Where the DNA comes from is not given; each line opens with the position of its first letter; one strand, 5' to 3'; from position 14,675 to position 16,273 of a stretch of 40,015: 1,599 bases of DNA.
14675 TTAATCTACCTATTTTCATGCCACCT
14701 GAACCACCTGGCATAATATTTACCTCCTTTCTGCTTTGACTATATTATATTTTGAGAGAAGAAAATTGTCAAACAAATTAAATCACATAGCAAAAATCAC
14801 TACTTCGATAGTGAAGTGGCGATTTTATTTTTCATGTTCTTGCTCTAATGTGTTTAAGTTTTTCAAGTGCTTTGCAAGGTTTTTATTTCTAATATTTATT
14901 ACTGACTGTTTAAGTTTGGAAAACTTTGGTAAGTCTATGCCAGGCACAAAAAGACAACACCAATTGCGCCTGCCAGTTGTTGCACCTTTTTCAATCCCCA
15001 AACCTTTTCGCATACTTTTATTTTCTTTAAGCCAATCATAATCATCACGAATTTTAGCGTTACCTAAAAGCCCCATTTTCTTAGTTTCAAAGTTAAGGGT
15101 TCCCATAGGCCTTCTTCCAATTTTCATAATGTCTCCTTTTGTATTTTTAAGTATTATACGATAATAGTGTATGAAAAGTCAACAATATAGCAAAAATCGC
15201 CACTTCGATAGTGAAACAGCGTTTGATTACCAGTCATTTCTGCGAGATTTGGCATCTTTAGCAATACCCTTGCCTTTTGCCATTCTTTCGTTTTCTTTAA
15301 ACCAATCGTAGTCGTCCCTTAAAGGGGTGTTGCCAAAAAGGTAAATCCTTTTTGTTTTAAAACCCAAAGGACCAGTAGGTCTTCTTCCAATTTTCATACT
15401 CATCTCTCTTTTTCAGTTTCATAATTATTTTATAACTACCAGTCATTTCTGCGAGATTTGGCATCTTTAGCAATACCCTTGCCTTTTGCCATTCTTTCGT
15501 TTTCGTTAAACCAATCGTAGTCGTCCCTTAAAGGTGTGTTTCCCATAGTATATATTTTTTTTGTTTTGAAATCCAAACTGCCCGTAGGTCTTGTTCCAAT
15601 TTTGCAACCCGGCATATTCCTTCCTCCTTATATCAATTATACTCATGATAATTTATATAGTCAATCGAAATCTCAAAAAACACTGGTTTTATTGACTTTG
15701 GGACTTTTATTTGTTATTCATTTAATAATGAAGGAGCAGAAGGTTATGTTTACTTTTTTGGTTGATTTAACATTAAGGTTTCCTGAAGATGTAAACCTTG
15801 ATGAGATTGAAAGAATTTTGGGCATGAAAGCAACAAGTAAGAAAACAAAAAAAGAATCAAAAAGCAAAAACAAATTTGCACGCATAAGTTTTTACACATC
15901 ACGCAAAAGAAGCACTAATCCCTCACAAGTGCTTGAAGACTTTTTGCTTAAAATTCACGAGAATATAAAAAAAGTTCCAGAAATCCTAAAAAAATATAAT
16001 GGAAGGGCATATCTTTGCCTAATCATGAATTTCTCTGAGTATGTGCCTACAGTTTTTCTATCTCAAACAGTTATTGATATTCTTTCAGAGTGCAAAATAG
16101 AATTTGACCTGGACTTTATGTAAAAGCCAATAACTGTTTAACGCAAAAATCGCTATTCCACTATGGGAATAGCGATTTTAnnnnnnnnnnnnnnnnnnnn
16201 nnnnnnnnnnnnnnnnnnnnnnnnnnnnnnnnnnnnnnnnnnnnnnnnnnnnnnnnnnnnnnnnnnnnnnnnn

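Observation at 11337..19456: About 8 kb of orphan, duplicated, self-contained gene cassettes between prfA-GNAT and typA, around a stand-alone tRNA-Glu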

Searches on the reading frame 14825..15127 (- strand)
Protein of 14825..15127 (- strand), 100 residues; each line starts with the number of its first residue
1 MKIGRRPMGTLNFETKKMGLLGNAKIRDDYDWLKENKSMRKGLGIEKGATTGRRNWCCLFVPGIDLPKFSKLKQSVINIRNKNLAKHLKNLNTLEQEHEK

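Call 4: search_protein_families(library=pfam, proteins=[window:14825-15127:-], max_evalue=0.1)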
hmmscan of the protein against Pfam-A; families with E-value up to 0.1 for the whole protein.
window:14825-15127:- (100 aa): 0 families

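Call 6: search_protein_families(library=phrogs, proteins=[window:14825-15127:-], max_evalue=0.05)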
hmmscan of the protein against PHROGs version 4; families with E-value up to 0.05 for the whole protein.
window:14825-15127:- (100 aa): 0 families

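Call 7: search_protein_families(library=padloc, proteins=[window:14825-15127:-], max_evalue=0.05)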
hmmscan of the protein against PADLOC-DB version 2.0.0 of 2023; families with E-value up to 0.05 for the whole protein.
window:14825-15127:- (100 aa): 0 families

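Call 8: search_protein_families(library=ncbifam, proteins=[window:14825-15127:-], max_evalue=0.05)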
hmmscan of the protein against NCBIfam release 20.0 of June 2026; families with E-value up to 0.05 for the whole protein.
window:14825-15127:- (100 aa): 0 families

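Call 62: find_homologous_proteins(query=A4, max_evalue=0.01)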
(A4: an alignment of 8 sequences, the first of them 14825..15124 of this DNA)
Query A4 (8 sequences) (99 aa, profile of the alignment): 13 proteins with E <= 0.01 among 8000 candidates.
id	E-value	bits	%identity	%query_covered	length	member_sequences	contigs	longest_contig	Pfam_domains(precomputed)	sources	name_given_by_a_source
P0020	4.5e-53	195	90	100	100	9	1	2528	-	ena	-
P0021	1.3e-51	191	83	100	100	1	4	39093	-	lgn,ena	-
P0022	7.1e-50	185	79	100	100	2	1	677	-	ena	-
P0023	7.6e-50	185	80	98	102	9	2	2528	-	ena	-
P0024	5.5e-49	182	76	98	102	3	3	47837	-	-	-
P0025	6.6e-49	182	81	100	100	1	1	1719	-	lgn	-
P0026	7.4e-48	179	83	94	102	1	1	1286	-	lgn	-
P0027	3.8e-45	170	69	94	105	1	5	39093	-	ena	-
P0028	4.2e-43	163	64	98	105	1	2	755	-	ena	-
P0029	7.8e-26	108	55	56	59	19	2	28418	-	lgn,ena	-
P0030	1.6e-23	101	53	56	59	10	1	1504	-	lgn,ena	-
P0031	3.1e-5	42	43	44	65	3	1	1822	-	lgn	-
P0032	5.3e-4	38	41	44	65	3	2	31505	-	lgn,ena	-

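Call 63: find_encoding_contigs(protein=P0032, flank=10000, max_places=3)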
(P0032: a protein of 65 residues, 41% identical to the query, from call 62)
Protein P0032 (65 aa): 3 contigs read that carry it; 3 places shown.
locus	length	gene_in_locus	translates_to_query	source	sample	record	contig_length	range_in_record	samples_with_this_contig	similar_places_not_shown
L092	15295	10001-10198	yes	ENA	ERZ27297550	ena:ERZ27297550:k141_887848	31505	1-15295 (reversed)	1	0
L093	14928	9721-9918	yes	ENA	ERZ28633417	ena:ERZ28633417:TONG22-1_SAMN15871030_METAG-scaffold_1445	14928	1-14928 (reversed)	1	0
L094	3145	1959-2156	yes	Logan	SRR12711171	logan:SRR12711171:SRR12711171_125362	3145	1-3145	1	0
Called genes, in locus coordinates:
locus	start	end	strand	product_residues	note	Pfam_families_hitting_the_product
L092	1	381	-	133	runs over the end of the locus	-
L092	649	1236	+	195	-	PF01725:Ham1p_like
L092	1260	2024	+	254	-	PF03099:BPL_LplA_LipB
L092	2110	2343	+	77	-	PF04277:OAD_gamma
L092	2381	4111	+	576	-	PF00682:HMGL-like, PF02436:PYC_OADA, PF00364:Biotin_lipoyl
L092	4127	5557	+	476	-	PF03977:OAD_beta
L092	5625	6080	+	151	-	PF01957:NfeD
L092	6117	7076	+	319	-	PF01145:Band_7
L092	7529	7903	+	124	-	PF00164:Ribosom_S12_S23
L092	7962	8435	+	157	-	PF00177:Ribosomal_S7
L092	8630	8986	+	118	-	PF05635:23S_rRNA_IVP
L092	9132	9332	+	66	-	-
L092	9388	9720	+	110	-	-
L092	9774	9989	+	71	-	-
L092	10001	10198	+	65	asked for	-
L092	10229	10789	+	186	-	PF13521:AAA_28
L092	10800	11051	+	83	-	-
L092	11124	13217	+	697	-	PF00009:GTP_EFTU, PF03144:GTP_EFTU_D2, PF22042:EF-G_D2, PF14492:EFG_III, PF16658:RF3_C (weak), PF03764:EFG_IV, PF00679:EFG_C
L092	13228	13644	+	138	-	-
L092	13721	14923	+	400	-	PF00009:GTP_EFTU, PF03144:GTP_EFTU_D2, PF03143:GTP_EFTU_D3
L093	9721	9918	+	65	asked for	-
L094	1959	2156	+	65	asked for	-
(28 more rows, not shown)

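Call 64: find_encoding_contigs(protein=P0029, flank=10000, max_places=3)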
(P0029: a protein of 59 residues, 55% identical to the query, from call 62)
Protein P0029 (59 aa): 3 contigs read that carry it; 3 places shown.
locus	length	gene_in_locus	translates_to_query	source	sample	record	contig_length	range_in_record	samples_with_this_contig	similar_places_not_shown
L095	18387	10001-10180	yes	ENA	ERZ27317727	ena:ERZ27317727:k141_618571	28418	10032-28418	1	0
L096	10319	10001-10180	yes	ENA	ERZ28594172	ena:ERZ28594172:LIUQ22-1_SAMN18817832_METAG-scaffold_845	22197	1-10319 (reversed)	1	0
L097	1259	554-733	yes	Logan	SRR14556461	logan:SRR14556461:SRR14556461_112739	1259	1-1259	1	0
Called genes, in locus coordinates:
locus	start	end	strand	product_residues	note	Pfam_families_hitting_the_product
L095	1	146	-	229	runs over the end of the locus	PF01509:TruB_N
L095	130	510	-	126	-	PF02033:RBFA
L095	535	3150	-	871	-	PF04760:IF2_N, PF00009:GTP_EFTU, PF01926:MMR_HSR1, PF22042:EF-G_D2, PF03144:GTP_EFTU_D2 (faint), PF11987:IF-2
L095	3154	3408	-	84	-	PF04296:YlxR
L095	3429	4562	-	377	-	PF08529:NusA_N, PF13184:KH_NusA_1st, PF26594:KH_NusA_2nd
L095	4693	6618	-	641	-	PF00009:GTP_EFTU, PF01926:MMR_HSR1 (weak), PF22042:EF-G_D2, PF03144:GTP_EFTU_D2, PF00679:EFG_C, PF21018:BipA_C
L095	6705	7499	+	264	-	-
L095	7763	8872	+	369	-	-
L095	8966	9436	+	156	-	-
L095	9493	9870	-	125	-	PF14106:DUF4279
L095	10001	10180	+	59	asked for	-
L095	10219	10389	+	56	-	-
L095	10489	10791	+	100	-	-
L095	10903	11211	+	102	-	-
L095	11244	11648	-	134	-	PF00877:NLPC_P60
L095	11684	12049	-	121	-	-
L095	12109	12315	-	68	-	-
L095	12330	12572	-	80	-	-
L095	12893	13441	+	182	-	-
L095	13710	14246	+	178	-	-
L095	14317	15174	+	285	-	-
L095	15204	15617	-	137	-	PF13302:Acetyltransf_3 (weak), PF13673:Acetyltransf_10, PF00583:Acetyltransf_1, PF13508:Acetyltransf_7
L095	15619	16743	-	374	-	PF03462:PCRF, PF00472:RF-1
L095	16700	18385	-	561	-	?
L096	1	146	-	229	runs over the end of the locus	PF01509:TruB_N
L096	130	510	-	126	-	PF02033:RBFA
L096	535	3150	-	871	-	PF04760:IF2_N, PF00009:GTP_EFTU, PF01926:MMR_HSR1, PF22042:EF-G_D2, PF03144:GTP_EFTU_D2 (faint), PF11987:IF-2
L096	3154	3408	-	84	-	PF04296:YlxR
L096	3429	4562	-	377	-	PF08529:NusA_N, PF13184:KH_NusA_1st, PF26594:KH_NusA_2nd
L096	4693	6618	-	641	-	PF00009:GTP_EFTU, PF01926:MMR_HSR1 (weak), PF22042:EF-G_D2, PF03144:GTP_EFTU_D2, PF00679:EFG_C, PF21018:BipA_C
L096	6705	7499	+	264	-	-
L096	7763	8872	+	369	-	-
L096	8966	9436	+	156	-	-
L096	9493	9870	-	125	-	PF14106:DUF4279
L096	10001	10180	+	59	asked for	-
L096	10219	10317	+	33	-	?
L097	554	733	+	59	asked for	-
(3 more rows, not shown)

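Call 73: search_solved_structures(query=A4, max_evalue=1)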
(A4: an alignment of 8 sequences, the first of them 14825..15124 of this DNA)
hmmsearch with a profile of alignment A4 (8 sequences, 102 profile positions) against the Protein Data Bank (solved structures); distinct sequences matched with E-value up to 1: 4.
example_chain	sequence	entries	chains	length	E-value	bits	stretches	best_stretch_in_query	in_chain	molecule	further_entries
8bd3_P1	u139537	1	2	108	0.017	18.4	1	5-54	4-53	Chloroplast photosystem II 10 kDa protein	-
9hd7_7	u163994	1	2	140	0.024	17.9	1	4-54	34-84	Chloroplast photosystem II 10 kDa protein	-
2lu1_A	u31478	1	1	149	0.21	14.9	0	11-90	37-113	Subtilase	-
7qg8_v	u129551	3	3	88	0.33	14.3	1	18-59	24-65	30S ribosomal protein S21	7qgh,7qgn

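Call 74: search_protein_families(library=pfam, proteins=[L095:12893-13441:+, L095:8966-9436:+, L095:7763-8872:+, L092:9132-9332:+, L092:9388-9720:+, L092:9774-9989:+, L092:10800-11051:+], max_evalue=0.01)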
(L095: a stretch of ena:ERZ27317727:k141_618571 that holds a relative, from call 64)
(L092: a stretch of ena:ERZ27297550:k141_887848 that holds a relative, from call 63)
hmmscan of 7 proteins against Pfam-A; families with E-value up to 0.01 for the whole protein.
L095:12893-13441:+ (182 aa): 0 families

L095:8966-9436:+ (156 aa): 0 families

L095:7763-8872:+ (369 aa): 0 families

L092:9132-9332:+ (66 aa): 1 family
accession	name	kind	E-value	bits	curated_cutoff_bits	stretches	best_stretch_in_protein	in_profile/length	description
PF01166.23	TSC22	-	0.0043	17.6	30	1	22-52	15-45/57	TSC-22/dip/bun family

L092:9388-9720:+ (110 aa): 0 families

L092:9774-9989:+ (71 aa): 0 families

L092:10800-11051:+ (83 aa): 0 families

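Call 106: find_related_loci(query=A4, collection=genome_contigs, flank=10000)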
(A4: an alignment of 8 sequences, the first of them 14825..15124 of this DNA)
Query A4 (99 aa) in genome_contigs; peptide patterns used: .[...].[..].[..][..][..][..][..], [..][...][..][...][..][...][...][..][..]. (x = any residue, [..] = any of these).
34 stretches matched a pattern, but none encodes a relative of the query by tblastn (E <= 1e-3).

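Call 107: find_related_loci(query=A4, collection=viral_contigs, flank=8000)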
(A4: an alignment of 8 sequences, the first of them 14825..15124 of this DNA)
Query A4 (99 aa) in viral_contigs; peptide patterns used: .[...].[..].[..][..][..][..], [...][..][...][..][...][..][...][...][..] (x = any residue, [..] = any of these).
392 stretches matched a pattern, but none encodes a relative of the query by tblastn (E <= 1e-3).

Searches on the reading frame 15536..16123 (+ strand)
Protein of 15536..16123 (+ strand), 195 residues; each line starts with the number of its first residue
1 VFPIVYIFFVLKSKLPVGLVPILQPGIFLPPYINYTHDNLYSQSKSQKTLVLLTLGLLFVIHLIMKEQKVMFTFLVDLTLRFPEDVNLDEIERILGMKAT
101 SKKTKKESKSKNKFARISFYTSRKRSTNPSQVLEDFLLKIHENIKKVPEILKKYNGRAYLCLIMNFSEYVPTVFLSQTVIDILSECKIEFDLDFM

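Call 5: search_protein_families(library=pfam, proteins=[window:15536-16123:+], max_evalue=0.1)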
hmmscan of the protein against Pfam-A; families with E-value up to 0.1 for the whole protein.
window:15536-16123:+ (195 aa): 1 family
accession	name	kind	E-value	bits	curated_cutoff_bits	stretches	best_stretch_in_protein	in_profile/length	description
PF14106.11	DUF4279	-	2e-11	44.6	25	1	83-191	2-115/116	Domain of unknown function (DUF4279)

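Call 6: search_protein_families(library=phrogs, proteins=[window:15536-16123:+], max_evalue=0.05)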
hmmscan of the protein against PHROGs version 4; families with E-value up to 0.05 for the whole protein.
window:15536-16123:+ (195 aa): 0 families

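Call 7: search_protein_families(library=padloc, proteins=[window:15536-16123:+], max_evalue=0.05)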
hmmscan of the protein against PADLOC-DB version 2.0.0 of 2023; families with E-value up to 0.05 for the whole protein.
window:15536-16123:+ (195 aa): 2 families
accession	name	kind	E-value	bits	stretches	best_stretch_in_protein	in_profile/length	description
PDLC00864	E2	-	0.026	12.5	0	125-181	60-116/153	E2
PDLC00863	E2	-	0.041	12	0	130-181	64-114/149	E2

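Call 8: search_protein_families(library=ncbifam, proteins=[window:15536-16123:+], max_evalue=0.05)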
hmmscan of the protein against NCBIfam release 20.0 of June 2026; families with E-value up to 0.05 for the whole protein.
window:15536-16123:+ (195 aa): 1 family
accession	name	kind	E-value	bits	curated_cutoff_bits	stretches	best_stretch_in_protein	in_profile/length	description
NF007221.0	PRK09639.1-6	subfamily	0.015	15.2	322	1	105-170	77-140/176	RNA polymerase sigma factor SigX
